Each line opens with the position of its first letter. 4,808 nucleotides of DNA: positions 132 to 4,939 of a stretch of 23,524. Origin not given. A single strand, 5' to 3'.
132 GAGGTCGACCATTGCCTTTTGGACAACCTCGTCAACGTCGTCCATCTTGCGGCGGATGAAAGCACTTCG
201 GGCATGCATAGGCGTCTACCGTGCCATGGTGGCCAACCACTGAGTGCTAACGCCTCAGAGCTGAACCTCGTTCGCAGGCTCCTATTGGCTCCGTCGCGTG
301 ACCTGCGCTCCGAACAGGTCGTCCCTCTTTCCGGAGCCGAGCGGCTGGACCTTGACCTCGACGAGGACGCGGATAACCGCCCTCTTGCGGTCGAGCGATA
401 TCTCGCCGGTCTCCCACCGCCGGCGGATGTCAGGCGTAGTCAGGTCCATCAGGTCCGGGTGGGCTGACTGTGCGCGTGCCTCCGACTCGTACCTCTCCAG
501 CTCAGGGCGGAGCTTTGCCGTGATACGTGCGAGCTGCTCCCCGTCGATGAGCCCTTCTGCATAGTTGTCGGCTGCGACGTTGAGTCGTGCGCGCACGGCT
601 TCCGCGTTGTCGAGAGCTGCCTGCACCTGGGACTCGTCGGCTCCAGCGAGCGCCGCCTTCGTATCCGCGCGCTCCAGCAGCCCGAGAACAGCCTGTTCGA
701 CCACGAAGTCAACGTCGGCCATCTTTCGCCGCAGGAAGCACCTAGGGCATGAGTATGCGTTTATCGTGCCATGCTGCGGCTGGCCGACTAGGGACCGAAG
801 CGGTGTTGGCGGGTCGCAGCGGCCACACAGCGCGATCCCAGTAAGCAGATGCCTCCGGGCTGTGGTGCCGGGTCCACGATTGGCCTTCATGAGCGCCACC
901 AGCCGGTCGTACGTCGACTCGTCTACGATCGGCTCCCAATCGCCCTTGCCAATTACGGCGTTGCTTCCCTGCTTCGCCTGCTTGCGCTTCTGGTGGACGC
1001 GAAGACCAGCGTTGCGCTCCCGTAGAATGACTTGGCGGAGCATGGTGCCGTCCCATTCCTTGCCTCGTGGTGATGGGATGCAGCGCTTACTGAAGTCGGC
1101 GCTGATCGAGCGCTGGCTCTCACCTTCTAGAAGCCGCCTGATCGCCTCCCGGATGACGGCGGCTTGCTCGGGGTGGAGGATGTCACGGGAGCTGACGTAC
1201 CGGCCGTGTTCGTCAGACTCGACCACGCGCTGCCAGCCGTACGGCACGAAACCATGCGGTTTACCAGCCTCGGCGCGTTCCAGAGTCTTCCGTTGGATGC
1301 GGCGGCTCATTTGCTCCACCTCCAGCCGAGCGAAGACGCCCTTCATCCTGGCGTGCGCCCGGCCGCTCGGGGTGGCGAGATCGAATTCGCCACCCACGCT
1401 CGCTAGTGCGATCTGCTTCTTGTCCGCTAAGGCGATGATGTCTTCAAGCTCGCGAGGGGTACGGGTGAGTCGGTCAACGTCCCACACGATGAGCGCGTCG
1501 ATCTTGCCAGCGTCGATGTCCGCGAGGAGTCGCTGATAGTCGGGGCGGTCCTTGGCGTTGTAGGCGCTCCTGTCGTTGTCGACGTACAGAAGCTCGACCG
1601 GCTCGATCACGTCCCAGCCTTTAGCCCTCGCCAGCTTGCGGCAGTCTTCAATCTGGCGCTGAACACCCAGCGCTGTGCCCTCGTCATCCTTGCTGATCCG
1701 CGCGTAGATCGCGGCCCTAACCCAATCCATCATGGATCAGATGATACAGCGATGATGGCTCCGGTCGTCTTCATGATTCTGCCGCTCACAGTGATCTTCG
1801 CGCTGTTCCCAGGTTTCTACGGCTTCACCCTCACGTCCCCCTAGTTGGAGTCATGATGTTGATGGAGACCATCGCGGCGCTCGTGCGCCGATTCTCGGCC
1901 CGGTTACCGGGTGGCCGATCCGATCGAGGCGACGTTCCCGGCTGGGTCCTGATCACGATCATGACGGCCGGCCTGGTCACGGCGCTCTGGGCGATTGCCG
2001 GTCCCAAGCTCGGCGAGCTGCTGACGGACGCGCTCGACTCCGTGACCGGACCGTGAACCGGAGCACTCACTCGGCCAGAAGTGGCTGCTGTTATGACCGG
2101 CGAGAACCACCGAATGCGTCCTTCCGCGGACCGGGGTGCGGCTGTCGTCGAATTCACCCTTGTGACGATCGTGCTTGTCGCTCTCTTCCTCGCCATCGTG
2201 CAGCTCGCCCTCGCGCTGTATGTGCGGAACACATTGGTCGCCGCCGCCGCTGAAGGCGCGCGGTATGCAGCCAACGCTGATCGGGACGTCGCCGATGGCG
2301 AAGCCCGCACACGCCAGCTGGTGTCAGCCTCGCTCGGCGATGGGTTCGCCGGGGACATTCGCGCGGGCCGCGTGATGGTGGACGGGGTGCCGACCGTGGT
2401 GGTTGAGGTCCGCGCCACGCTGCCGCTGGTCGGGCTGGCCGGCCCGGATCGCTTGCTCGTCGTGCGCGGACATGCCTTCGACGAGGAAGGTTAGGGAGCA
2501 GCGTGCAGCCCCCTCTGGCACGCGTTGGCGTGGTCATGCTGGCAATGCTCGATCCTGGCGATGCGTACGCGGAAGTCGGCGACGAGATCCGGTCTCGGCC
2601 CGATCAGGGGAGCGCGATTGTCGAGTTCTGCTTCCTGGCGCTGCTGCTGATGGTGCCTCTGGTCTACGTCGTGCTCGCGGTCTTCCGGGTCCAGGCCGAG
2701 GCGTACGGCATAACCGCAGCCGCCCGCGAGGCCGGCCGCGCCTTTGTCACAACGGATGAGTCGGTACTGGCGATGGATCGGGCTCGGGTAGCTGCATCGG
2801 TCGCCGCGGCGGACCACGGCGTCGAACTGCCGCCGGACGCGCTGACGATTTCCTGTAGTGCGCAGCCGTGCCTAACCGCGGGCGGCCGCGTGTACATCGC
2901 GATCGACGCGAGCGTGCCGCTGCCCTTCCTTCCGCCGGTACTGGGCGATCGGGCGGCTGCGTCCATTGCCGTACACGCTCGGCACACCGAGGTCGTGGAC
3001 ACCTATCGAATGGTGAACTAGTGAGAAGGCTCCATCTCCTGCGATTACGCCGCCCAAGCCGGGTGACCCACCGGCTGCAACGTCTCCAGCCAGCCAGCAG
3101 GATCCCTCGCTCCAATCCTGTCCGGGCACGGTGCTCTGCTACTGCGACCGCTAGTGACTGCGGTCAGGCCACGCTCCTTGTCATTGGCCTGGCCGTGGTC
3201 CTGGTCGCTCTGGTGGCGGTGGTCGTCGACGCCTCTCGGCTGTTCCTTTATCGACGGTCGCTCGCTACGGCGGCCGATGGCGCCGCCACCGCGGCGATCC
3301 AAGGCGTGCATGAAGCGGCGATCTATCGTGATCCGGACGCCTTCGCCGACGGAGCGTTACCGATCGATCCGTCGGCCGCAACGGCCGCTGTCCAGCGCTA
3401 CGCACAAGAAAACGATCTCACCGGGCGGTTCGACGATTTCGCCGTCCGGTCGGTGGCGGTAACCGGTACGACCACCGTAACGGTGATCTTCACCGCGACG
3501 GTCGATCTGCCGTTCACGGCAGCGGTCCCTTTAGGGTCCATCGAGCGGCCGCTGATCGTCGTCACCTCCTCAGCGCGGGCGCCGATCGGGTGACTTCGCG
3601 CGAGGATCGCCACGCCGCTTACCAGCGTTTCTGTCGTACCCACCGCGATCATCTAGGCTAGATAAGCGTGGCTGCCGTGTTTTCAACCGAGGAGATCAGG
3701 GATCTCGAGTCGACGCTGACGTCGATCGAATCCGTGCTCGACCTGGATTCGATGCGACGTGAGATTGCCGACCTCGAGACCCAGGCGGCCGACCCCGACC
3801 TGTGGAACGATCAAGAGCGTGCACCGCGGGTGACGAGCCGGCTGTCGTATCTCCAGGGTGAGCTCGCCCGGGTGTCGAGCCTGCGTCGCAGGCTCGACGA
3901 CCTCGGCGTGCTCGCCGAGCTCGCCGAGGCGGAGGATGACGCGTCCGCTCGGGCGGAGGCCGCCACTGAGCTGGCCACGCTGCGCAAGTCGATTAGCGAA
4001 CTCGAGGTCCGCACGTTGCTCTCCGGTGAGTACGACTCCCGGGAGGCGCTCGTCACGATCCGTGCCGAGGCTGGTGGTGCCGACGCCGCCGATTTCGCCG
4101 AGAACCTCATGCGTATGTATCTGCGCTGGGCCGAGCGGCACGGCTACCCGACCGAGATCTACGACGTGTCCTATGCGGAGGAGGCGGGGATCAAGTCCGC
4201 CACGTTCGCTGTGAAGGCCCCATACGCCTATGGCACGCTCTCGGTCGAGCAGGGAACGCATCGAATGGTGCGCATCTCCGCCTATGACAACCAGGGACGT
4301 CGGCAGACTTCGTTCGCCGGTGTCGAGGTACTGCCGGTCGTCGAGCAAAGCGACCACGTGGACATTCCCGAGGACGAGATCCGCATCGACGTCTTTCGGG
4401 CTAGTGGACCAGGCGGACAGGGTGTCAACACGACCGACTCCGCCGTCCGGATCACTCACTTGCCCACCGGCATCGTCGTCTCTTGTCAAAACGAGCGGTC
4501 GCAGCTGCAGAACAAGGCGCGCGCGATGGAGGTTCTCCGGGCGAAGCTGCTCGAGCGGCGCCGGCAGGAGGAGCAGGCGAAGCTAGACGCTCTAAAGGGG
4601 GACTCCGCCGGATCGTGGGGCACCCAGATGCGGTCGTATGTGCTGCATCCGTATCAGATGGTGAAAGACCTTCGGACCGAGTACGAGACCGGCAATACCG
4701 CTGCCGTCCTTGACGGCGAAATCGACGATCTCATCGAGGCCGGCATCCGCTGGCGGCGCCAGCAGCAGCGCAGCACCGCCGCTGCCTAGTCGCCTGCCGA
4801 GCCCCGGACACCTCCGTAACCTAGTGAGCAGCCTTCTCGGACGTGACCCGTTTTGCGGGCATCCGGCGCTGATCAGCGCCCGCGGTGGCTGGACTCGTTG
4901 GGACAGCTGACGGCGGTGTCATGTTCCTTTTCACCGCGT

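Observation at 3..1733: Intact large serine recombinase next to a decayed fragment of a paralogous recombinase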

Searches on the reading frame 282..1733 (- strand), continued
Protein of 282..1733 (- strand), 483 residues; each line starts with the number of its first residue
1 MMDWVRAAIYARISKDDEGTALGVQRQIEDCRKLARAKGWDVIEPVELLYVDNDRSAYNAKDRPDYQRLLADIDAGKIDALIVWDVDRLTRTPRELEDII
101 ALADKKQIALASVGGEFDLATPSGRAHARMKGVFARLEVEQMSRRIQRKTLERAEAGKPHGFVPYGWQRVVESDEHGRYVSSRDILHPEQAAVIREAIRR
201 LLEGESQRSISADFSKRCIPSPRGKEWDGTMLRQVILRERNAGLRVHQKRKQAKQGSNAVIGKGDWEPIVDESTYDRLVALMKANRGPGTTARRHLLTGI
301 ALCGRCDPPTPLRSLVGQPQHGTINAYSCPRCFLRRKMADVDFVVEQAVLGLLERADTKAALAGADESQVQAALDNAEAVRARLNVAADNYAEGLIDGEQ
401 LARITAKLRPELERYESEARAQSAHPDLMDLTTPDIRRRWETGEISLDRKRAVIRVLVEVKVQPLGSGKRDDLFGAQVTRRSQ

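Call 37: find_related_loci(query=window:282-1733:-, collection=viral_contigs, flank=10000)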
Query window:282-1733:- (483 aa) in viral_contigs; peptide patterns used: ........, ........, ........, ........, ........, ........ (x = any residue, [..] = any of these).
1 stretches matched a pattern, but none encodes a relative of the query by tblastn (E <= 1e-3).

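Call 47: search_protein_families(library=phrogs, proteins=[window:282-1733:-, L002:3533-3961:-, L006:11906-12136:+, L006:12126-12674:+, L006:12671-14041:+, L006:15998-16828:+, L006:17142-17513:+, L006:17516-17878:+, L006:15310-15780:+], max_evalue=0.001)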
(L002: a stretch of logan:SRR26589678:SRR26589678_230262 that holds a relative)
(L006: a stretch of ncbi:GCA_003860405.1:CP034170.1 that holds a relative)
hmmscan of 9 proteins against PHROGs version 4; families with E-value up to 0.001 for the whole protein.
window:282-1733:- (483 aa): 3 families
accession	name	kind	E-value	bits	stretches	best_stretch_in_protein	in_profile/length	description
phrog_95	-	integration and excision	7.6e-94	316.5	1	5-470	88-563/651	integrase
phrog_125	-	DNA, RNA and nucleotide metabolism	3.3e-27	96.6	1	5-279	20-245/254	DNA invertase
phrog_6620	-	integration and excision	0.00032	21.3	1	7-96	58-138/201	transposase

L002:3533-3961:- (142 aa): 0 families

L006:11906-12136:+ (76 aa): 1 family
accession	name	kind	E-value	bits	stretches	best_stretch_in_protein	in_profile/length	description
phrog_24177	-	unknown function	0.00017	22.9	1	38-70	2-34/48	-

L006:12126-12674:+ (182 aa): 0 families

L006:12671-14041:+ (456 aa): 0 families

L006:15998-16828:+ (276 aa): 4 families
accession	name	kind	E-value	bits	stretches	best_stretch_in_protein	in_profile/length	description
phrog_10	-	head and packaging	1.7e-32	114.3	1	10-274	366-634/752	major head protein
phrog_617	-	head and packaging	5.4e-23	82.7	1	22-241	361-581/626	major head protein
phrog_2263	-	head and packaging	6.7e-13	49.4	1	37-236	304-505/551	major head protein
phrog_544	-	head and packaging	2.6e-06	28.1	1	56-241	60-241/282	major head protein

L006:17142-17513:+ (123 aa): 1 family
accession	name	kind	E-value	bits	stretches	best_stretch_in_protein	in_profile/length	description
phrog_1496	-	head and packaging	1.6e-20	74.4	1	4-103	7-118/137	terminase small subunit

L006:17516-17878:+ (120 aa): 0 families

L006:15310-15780:+ (156 aa): 0 families

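Call 51: find_encoding_contigs(protein=P0001, flank=10000, max_places=5)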
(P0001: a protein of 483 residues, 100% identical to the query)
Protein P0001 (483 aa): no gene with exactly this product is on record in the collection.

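Call 53: find_encoding_contigs(protein=P0114, flank=10000, max_places=1)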
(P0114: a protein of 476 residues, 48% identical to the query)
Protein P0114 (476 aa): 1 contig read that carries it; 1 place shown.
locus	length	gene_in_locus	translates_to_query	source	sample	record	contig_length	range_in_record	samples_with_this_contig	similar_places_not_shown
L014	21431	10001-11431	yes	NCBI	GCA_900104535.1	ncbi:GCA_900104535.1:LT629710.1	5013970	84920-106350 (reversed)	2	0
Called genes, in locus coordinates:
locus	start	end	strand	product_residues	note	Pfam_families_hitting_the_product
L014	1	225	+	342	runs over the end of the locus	PF04261:Dyp_perox_N, PF20628:Dyp_perox_C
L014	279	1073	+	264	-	PF04454:Linocin_M18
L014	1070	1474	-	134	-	-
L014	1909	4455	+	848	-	-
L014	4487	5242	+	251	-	PF08713:DNA_alkylation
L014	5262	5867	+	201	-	PF07920:DUF1684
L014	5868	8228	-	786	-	PF04632:FUSC, PF13515:FUSC_2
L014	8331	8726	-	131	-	PF13400:Tad (weak)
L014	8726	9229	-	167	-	-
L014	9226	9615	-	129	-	PF07811:TadE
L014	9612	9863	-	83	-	PF16982:Flp1_like (faint)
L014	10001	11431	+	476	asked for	PF00239:Resolvase, PF07508:Recombinase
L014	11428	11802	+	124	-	-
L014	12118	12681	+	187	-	-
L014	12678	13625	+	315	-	PF13481:AAA_25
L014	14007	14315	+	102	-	-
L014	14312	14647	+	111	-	-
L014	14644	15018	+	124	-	-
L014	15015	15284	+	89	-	-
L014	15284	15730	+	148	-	PF12728:HTH_17 (faint)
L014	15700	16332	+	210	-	-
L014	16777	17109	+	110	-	-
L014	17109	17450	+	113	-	-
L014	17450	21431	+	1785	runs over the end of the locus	PF10145:PhageMin_Tail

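Call 54: find_encoding_contigs(protein=P0061, flank=10000, max_places=2)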
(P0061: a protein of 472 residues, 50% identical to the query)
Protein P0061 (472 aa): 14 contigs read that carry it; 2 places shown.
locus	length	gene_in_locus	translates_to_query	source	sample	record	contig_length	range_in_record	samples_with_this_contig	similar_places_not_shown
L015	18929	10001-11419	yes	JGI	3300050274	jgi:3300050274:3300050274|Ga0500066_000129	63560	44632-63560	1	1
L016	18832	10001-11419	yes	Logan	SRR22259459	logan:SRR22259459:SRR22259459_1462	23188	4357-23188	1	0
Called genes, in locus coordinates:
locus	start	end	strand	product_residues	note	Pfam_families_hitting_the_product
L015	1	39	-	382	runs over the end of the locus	PF00005:ABC_tran, PF13304:AAA_21 (faint), PF03459:TOBE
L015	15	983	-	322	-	PF00528:BPD_transp_1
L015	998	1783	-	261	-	PF13531:SBP_bac_11, PF01547:SBP_bac_1, PF12727:PBP_like (weak)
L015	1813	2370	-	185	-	PF12728:HTH_17, PF03459:TOBE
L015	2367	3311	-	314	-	PF00528:BPD_transp_1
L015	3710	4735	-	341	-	PF00356:LacI, PF00532:Peripla_BP_1, PF13377:Peripla_BP_3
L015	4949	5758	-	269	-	PF05690:ThiG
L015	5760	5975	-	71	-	PF02597:ThiS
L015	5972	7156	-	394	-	PF00890:FAD_binding_2 (faint), PF01266:DAO, PF07992:Pyr_redox_2 (faint), PF13450:NAD_binding_8 (faint)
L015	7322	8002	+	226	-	PF02581:TMP-TENI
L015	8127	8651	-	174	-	PF13400:Tad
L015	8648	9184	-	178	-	-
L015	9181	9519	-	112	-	PF07811:TadE (weak)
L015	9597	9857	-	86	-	-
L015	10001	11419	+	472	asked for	PF00239:Resolvase, PF07508:Recombinase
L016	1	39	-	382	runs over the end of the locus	PF00005:ABC_tran, PF13304:AAA_21 (faint), PF03459:TOBE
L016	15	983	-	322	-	PF00528:BPD_transp_1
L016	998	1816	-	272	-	PF13531:SBP_bac_11, PF01547:SBP_bac_1, PF12727:PBP_like (weak)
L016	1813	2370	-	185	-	PF12728:HTH_17, PF03459:TOBE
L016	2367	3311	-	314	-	PF00528:BPD_transp_1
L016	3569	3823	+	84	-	-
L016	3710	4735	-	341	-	PF00356:LacI, PF00532:Peripla_BP_1, PF13377:Peripla_BP_3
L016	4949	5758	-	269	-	PF05690:ThiG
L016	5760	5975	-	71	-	PF02597:ThiS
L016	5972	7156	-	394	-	PF00890:FAD_binding_2 (faint), PF01266:DAO, PF07992:Pyr_redox_2 (faint), PF13450:NAD_binding_8 (faint)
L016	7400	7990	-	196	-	-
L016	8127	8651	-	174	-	PF13400:Tad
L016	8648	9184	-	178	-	-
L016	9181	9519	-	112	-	PF07811:TadE (weak)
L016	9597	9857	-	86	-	-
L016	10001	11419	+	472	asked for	PF00239:Resolvase, PF07508:Recombinase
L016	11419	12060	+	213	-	-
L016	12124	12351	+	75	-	-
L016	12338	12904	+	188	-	-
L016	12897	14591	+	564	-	-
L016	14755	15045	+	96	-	PF02467:Whib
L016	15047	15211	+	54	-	-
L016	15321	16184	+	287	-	-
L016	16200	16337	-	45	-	-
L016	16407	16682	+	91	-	-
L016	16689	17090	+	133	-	-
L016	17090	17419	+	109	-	-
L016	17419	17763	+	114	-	-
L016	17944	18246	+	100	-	-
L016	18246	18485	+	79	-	-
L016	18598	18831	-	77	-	?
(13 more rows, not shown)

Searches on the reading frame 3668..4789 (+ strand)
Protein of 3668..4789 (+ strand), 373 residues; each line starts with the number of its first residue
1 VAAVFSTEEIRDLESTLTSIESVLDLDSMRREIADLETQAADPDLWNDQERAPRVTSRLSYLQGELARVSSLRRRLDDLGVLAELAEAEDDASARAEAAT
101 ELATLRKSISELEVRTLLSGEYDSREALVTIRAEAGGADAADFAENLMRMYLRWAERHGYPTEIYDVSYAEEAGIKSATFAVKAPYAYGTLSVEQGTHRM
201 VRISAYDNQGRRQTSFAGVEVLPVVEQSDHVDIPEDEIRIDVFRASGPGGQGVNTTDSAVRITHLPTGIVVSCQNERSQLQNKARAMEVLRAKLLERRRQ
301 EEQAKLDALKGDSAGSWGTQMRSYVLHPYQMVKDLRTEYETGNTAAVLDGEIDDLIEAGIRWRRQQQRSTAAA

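Call 40: find_homologous_proteins(query=window:3668-4789:+, max_evalue=1e-50)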
Query window:3668-4789:+ (373 aa): 8000 proteins with E <= 1e-50 among 8000 candidates; the best 120 are listed.
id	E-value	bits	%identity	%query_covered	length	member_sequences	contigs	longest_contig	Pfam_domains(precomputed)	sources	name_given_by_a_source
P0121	2.6e-234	794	100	100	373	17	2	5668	PF03462.24,PF00472.27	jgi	jgi:peptide chain release factor 2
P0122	3.1e-221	751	94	97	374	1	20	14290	PF03462.24,PF00472.27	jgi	jgi:peptide chain release factor 2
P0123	7.9e-221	750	94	97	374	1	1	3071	PF03462.24,PF00472.27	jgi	jgi:peptide chain release factor 2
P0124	8.7e-221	750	94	97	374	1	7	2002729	PF03462.24,PF00472.27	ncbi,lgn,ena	-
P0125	1.4e-220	749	94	97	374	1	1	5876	PF03462.24,PF00472.27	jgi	jgi:peptide chain release factor 2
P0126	2.0e-220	749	94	97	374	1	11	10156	PF03462.24,PF00472.27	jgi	jgi:peptide chain release factor 2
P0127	2.5e-220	748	94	97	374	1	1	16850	PF03462.24,PF00472.27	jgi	jgi:peptide chain release factor 2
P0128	3.7e-220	748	93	97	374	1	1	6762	PF03462.24,PF00472.27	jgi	-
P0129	6.9e-220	747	94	97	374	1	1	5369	PF03462.24,PF00472.27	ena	-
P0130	7.4e-220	747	93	97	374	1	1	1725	PF03462.24,PF00472.27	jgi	-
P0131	7.6e-220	747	93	97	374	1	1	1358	PF03462.24,PF00472.27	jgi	-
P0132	8.1e-220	747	93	97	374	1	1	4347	PF03462.24,PF00472.27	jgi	jgi:peptide chain release factor 2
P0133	1.1e-219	746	93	97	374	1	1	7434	PF03462.24,PF00472.27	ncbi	-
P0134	1.6e-219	746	94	97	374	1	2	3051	PF03462.24,PF00472.27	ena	-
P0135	1.6e-219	746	93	97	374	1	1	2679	PF03462.24,PF00472.27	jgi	jgi:peptide chain release factor 2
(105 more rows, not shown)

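Call 41: find_encoding_contigs(protein=P0121, flank=10000, max_places=6)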
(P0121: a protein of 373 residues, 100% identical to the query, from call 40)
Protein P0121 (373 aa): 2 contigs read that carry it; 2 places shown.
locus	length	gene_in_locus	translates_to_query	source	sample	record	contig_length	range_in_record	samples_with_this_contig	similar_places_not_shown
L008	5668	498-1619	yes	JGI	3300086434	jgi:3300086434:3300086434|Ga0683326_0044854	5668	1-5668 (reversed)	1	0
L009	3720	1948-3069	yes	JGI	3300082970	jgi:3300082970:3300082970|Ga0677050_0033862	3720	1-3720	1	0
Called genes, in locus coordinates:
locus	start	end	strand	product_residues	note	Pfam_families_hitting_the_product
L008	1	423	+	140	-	?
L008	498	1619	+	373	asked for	PF03462:PCRF, PF00472:RF-1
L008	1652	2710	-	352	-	PF01145:Band_7, PF15975:Flot (weak)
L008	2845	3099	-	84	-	-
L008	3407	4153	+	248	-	-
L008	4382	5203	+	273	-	-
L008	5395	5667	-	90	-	?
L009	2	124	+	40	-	?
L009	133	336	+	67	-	-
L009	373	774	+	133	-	PF07811:TadE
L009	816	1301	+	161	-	-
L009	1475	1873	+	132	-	-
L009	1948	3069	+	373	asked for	PF03462:PCRF, PF00472:RF-1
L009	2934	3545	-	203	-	-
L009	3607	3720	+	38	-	?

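Call 42: find_encoding_contigs(protein=P0124, flank=10000, max_places=4)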
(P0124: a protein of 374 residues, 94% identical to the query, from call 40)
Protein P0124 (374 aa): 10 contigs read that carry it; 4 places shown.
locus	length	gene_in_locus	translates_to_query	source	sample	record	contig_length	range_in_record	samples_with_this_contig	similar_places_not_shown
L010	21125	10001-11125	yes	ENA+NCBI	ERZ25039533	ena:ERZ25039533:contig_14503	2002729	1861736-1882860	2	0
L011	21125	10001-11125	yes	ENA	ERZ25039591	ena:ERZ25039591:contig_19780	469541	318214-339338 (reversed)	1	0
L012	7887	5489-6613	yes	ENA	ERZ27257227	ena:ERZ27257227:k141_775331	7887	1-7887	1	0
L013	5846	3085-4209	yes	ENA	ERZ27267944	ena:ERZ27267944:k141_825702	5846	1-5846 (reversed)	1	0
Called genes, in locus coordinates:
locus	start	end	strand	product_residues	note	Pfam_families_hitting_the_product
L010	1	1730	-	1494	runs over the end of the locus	PF13191:AAA_16 (faint), PF25199:nSTAND_NTPase5 (faint), PF00005:ABC_tran (faint), PF00437:T2SSE (faint), PF01580:FtsK_SpoIIIE, PF01935:DUF87 (faint), PF05729:NACHT (faint), PF01580:FtsK_SpoIIIE, +4 more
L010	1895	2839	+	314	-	-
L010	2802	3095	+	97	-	PF06013:WXG100, PF10824:T7SS_ESX_EspC, PF00934:PE (faint)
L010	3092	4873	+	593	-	PF00069:Pkinase, PF07714:PK_Tyr_Ser-Thr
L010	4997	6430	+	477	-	PF00437:T2SSE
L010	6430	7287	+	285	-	PF00482:T2SSF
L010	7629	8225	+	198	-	PF00482:T2SSF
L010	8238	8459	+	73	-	-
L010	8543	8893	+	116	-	PF07811:TadE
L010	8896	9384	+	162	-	-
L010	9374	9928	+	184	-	PF13400:Tad (weak)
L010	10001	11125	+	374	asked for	PF03462:PCRF, PF00472:RF-1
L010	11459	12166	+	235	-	-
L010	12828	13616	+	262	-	-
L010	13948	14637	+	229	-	PF00005:ABC_tran, PF13304:AAA_21 (faint)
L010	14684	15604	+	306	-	PF18075:FtsX_ECD, PF02687:FtsX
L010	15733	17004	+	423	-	PF01551:Peptidase_M23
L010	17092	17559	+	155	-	PF01668:SmpB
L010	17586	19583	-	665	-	PF02771:Acyl-CoA_dh_N, PF02770:Acyl-CoA_dh_M, PF00441:Acyl-CoA_dh_1, PF21343:ACAD9-ACADV_C (weak)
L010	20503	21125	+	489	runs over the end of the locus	PF13727:CoA_binding_3 (weak), PF02397:Bac_transf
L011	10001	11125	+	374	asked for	PF03462:PCRF, PF00472:RF-1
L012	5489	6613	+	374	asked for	PF03462:PCRF, PF00472:RF-1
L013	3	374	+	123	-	?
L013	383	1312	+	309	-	PF00482:T2SSF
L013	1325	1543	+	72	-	-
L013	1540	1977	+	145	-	PF07811:TadE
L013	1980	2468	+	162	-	-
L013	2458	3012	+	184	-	PF13400:Tad (weak)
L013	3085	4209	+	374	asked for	PF03462:PCRF, PF00472:RF-1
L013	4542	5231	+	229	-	-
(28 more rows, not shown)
